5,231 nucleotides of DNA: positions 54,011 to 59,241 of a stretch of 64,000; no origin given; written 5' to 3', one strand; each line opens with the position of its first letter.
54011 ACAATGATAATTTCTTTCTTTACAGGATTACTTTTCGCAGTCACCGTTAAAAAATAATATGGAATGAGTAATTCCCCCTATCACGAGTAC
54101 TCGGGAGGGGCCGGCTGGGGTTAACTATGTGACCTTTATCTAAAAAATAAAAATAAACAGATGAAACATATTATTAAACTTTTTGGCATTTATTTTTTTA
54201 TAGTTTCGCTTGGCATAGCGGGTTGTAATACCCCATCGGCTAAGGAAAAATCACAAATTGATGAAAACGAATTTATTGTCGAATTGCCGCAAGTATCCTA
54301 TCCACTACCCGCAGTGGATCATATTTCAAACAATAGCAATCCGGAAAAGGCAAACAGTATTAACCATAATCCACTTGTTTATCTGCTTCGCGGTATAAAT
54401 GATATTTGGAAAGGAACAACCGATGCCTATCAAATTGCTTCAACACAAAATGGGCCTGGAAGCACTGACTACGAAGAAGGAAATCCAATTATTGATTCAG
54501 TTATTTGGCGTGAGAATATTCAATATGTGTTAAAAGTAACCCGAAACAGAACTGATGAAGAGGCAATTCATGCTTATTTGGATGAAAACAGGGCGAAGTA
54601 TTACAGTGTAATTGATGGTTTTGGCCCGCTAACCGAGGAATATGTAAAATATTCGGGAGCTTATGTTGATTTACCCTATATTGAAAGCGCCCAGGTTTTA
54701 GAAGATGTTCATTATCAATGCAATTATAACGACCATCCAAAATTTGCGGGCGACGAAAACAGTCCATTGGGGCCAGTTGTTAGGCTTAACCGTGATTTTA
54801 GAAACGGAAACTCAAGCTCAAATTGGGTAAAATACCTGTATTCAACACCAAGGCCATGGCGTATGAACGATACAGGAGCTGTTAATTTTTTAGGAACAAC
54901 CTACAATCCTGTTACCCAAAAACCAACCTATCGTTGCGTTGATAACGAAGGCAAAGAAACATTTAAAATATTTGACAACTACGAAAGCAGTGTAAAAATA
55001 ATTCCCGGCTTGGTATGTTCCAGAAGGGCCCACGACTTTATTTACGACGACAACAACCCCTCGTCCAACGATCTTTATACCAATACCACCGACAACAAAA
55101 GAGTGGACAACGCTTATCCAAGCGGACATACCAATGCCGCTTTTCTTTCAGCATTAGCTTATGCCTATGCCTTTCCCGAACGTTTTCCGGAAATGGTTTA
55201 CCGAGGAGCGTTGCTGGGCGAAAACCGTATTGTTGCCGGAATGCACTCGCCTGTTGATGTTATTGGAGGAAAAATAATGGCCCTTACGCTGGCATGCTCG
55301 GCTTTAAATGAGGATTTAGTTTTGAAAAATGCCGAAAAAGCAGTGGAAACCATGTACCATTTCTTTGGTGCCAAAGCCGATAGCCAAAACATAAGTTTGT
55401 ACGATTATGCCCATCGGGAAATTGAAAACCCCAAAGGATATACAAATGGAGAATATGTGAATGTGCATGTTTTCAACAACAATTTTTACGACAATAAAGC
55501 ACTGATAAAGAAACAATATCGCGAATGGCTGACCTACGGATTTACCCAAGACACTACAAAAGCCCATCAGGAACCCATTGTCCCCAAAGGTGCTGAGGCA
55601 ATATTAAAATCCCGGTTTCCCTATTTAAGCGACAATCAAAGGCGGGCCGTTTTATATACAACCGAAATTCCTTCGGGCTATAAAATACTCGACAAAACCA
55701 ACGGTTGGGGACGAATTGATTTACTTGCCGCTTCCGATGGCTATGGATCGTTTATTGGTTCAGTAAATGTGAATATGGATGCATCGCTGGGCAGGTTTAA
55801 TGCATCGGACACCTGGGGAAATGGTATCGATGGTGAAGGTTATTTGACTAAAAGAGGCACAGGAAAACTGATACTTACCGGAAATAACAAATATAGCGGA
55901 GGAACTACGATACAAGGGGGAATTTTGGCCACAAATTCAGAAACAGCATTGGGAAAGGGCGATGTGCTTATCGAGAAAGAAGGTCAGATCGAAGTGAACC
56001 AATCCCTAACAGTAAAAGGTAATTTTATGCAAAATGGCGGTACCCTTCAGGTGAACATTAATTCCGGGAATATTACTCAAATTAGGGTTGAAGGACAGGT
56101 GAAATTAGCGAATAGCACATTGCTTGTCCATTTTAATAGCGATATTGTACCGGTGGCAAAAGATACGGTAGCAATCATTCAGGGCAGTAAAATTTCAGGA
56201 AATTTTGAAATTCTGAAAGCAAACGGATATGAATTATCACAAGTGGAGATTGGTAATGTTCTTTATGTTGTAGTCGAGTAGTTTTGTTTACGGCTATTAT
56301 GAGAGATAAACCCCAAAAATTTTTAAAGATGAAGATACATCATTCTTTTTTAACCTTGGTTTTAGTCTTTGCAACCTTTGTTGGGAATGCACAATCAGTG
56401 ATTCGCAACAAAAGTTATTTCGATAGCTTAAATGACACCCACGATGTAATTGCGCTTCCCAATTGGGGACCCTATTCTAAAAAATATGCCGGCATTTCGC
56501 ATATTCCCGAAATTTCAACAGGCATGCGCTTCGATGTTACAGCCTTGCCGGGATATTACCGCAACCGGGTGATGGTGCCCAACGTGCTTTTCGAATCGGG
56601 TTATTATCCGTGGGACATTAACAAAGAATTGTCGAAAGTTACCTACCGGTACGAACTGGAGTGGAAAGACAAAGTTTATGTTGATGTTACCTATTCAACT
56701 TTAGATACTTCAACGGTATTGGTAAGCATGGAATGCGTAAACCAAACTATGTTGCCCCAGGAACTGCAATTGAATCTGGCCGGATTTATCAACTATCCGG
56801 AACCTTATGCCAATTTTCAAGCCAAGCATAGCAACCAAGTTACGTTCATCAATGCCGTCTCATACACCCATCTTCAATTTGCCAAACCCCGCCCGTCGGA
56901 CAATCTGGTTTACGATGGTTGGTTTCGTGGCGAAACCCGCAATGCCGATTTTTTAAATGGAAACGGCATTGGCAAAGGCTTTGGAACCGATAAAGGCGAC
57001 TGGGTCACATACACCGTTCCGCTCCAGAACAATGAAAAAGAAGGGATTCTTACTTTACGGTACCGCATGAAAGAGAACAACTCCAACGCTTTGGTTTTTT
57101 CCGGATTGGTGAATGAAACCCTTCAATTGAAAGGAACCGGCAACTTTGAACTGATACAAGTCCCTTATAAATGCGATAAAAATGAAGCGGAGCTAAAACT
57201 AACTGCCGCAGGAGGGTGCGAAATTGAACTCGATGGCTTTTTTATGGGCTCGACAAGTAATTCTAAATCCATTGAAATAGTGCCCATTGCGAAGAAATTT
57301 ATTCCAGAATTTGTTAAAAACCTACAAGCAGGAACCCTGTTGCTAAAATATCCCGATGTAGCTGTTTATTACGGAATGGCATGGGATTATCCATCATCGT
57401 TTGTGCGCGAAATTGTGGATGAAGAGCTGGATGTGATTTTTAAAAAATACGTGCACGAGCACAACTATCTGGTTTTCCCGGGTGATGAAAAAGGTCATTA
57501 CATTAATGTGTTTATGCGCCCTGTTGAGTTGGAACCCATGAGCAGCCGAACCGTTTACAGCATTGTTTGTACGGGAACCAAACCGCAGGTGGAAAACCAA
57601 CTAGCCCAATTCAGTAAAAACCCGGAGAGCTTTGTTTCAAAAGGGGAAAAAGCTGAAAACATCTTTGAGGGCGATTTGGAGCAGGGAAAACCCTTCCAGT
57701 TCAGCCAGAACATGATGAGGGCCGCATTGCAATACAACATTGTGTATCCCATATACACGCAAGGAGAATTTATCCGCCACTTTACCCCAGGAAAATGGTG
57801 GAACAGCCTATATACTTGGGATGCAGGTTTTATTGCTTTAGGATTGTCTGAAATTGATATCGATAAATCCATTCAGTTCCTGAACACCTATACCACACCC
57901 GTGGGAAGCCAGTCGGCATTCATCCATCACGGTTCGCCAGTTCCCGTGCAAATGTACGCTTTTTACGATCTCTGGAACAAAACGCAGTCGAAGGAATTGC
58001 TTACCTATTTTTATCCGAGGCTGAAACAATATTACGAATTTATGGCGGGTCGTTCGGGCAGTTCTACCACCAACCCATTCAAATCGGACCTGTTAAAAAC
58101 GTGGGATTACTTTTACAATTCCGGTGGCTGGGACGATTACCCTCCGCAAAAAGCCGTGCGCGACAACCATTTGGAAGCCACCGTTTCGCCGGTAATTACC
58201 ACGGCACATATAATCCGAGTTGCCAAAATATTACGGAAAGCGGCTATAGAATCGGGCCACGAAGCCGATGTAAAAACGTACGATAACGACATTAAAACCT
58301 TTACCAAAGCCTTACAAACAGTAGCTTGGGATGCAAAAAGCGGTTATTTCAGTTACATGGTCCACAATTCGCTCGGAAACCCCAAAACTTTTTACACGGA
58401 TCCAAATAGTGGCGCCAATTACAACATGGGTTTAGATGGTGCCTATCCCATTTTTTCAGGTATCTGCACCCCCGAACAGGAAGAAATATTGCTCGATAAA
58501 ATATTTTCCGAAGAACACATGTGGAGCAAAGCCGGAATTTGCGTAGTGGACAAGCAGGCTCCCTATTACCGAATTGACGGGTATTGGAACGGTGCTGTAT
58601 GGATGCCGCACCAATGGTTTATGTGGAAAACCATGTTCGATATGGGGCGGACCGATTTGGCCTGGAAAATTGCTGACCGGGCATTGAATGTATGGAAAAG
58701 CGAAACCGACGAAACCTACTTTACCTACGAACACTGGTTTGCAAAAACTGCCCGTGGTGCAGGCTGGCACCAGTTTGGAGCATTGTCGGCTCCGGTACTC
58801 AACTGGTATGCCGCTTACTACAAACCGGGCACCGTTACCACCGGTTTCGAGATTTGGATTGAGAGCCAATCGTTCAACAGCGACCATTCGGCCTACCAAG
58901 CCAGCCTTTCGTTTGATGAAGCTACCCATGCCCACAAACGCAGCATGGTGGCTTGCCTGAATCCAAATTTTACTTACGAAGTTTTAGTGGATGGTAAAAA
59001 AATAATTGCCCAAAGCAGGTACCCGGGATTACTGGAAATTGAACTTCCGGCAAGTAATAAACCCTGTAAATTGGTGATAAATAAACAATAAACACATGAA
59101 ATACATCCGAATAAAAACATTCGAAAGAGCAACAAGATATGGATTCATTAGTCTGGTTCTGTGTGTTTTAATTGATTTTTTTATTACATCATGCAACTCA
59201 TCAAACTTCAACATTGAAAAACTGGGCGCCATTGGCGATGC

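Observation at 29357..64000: Complete myo-inositol catabolic operon fused to a SusC/SusD polysaccharide-utilisation locus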

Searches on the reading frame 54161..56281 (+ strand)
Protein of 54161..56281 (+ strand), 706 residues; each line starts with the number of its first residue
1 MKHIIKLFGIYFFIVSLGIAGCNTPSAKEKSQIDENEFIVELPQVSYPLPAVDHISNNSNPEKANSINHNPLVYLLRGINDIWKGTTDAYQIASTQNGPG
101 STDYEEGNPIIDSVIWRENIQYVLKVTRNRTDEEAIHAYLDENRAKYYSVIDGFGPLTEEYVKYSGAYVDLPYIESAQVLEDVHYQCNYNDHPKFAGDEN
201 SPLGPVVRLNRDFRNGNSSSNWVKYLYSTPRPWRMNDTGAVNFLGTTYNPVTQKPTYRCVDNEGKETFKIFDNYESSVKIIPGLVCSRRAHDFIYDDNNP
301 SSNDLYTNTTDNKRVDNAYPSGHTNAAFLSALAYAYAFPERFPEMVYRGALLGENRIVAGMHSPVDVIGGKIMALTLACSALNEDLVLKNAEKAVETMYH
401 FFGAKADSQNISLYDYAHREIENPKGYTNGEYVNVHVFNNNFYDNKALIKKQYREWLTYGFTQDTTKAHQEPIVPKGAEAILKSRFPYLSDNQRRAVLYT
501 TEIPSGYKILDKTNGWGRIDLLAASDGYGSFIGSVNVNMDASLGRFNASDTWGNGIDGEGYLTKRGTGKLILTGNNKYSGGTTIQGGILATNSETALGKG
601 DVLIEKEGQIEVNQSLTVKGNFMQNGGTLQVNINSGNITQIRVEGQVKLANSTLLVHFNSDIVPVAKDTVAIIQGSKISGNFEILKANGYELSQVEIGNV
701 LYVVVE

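Call 4: search_protein_families(library=pfam, proteins=[window:54161-56281:+])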
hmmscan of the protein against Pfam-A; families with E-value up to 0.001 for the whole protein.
window:54161-56281:+ (706 aa): 2 families
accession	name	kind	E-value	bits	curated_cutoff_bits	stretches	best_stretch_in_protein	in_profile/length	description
PF01569.27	PAP2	-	8.4e-13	48.6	27.2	1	220-380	16-120/130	PAP2 superfamily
PF12951.13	PATR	-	2.2e-10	40.8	27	1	562-590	1-29/30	Passenger-associated-transport-repeat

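Call 7: search_protein_families(library=ncbifam, proteins=[window:54161-56281:+])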
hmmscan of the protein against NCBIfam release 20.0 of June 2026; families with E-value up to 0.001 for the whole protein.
window:54161-56281:+ (706 aa): 7 families
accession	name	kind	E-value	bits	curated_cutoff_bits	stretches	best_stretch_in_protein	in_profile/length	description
NF051851.1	AtpSerPepEprS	equivalog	2.7e-12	45.5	1700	2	476-557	311-390/988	autotransporter serine peptidase EprS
NF011847.1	PRK15319.1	equivalog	1.5e-10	38.9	2249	1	522-625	663-767/2050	fibronectin-binding autotransporter adhesin ShdA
TIGR02601.1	autotrns_rpt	repeat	4.3e-08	32.8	19.85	1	562-590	2-30/32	beta strand repeat protein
NF045654.1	APhasePhoC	equivalog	1.3e-07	31.4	430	1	308-377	151-222/248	acid phosphatase PhoC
NF033865.1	fusolisin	equivalog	3.2e-07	28.8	999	1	510-590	403-486/1006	fusolisin family autotransporter serine protease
NF008813.0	PRK11837.1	equivalog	8.8e-05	22.5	229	1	313-381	99-167/202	undecaprenyl-diphosphate phosphatase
NF047884.1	UdeprDiPSep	equivalog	0.00054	19.9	250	1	312-381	113-183/188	undecaprenyl-diphosphatase SepP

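Call 59: search_solved_structures(query=window:54161-56281:+, max_evalue=0.01)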
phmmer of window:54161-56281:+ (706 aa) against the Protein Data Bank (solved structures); distinct sequences matched with E-value up to 0.01: 13.
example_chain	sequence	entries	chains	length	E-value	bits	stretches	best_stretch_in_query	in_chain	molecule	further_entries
8e7f_A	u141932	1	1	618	6.1e-14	54.5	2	549-609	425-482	Extracellular serine protease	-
9jq0_A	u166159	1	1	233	6e-08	34.7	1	308-380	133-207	Acid phosphatase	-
1iw8_A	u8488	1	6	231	1.5e-07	33.4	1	308-379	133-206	acid phosphatase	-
1d2t_A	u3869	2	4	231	2e-07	33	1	308-379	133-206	ACID PHOSPHATASE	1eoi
2akc_A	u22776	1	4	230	2.5e-07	32.7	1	312-373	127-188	class A nonspecific acid phosphatase PhoN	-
2a96_A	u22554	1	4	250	2.9e-07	32.4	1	312-373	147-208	class A nonspecific acid phosphatase PhoN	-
9qcj_A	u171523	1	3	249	1.4e-06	30.2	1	307-385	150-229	Major phosphate-irrepressible acid phosphatase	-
2ipb_A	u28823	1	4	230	1.7e-06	29.9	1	312-373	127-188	Class A nonspecific acid phosphatase PhoN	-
9htz_A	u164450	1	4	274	4.9e-06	28.4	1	312-381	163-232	Phosphatase PAP2 family protein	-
8yc1_A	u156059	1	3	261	1.1e-05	27.2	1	308-381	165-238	Acid phosphatase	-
9qci_A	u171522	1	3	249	1.6e-05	26.7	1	315-385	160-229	Major phosphate-irrepressible acid phosphatase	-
7f18_A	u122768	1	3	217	1.6e-05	26.7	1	317-388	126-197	Acid phosphatase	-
7f17_A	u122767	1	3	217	2.4e-05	26.1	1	317-388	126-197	Acid phosphatase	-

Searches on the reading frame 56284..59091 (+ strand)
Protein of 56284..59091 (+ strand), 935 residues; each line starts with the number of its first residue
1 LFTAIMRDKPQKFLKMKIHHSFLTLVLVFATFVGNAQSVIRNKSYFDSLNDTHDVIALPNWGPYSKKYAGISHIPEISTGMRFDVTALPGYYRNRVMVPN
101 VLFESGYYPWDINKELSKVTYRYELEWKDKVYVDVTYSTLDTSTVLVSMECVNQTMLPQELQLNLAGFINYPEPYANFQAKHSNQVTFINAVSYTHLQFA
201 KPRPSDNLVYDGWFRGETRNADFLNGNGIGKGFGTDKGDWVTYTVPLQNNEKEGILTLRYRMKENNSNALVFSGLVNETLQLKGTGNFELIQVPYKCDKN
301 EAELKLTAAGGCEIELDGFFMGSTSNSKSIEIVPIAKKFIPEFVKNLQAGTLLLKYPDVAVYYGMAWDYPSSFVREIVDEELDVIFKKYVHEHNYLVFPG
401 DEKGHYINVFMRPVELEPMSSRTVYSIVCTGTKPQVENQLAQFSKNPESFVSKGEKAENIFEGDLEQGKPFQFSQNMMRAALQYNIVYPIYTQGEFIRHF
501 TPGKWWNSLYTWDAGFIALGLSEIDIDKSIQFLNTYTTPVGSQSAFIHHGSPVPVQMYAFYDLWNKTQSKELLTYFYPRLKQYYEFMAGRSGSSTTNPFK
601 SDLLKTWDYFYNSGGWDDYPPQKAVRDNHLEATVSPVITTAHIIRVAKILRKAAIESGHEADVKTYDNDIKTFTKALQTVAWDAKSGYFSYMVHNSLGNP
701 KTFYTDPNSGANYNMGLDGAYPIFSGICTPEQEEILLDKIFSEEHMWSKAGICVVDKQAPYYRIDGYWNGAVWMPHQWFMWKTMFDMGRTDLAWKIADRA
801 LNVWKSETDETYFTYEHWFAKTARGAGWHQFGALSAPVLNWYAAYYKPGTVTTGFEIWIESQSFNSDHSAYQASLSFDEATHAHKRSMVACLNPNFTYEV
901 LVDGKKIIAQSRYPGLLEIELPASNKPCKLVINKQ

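Call 4: search_protein_families(library=pfam, proteins=[window:56284-59091:+])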
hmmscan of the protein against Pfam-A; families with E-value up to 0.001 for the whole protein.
window:56284-59091:+ (935 aa): 3 families
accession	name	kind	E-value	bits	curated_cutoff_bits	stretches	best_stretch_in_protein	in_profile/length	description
PF22422.2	MGH1-like_GH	-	3.9e-20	73.2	27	1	511-831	6-353/356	Mannosylglycerate hydrolase MGH1-like glycoside hydrolase domain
PF17389.8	Bac_rhamnosid6H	-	1e-05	25.4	24.5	1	561-687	108-218/339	Bacterial alpha-L-rhamnosidase 6 hairpin glycosidase domain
PF01204.24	Trehalase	-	1.1e-05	25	21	1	609-818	279-476/512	Trehalase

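Call 39: search_solved_structures(query=window:56284-59091:+, max_evalue=0.001)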
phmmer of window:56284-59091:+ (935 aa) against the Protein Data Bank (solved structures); distinct sequences matched with E-value up to 0.001: 0.
